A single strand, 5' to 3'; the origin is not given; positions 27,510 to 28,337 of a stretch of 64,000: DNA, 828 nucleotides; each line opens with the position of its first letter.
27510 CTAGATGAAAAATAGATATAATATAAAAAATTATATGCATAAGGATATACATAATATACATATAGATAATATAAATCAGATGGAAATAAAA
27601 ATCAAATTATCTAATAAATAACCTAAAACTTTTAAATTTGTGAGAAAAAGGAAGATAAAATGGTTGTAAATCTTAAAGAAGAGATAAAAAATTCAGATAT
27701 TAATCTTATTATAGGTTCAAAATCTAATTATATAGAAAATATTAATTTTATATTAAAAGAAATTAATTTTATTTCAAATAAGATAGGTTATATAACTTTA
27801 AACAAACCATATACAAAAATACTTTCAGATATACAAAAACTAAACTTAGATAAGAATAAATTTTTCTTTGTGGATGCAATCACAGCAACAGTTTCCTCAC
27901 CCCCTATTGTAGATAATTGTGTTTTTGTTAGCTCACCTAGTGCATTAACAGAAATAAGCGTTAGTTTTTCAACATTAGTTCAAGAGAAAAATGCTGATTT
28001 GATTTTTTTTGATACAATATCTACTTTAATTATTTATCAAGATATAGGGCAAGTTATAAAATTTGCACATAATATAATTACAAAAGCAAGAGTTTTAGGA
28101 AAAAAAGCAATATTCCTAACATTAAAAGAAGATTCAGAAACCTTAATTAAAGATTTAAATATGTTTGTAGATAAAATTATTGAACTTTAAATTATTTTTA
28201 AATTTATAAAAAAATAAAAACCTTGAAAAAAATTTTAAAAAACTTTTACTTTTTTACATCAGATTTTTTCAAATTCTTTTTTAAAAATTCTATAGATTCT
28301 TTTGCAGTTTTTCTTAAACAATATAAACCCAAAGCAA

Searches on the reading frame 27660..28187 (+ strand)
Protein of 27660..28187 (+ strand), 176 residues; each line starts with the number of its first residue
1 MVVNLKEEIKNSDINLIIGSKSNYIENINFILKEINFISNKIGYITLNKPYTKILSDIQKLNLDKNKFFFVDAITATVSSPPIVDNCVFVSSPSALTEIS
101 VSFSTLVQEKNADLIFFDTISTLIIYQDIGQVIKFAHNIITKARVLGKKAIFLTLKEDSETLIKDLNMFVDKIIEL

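Call 20: search_protein_families(library=pfam, proteins=[window:27660-28187:+], max_evalue=0.001)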
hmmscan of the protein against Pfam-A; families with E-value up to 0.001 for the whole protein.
window:27660-28187:+ (176 aa): 3 families
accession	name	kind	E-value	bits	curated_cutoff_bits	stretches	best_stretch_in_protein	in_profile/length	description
PF06745.19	ATPase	-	4.2e-05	23.5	26.6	0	29-127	38-134/231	KaiC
PF05763.18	DUF835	-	0.00031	21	33.1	1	90-151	55-114/136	Protein of unknown function (DUF835)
PF24336.1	DUF7504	-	0.00069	20.6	27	1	83-176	80-179/179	Family of unknown function (DUF7504)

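Call 77: search_protein_families(library=padloc, proteins=[window:27660-28187:+], max_evalue=0.001)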
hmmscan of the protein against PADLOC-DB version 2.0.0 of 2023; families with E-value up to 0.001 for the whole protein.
window:27660-28187:+ (176 aa): 0 families
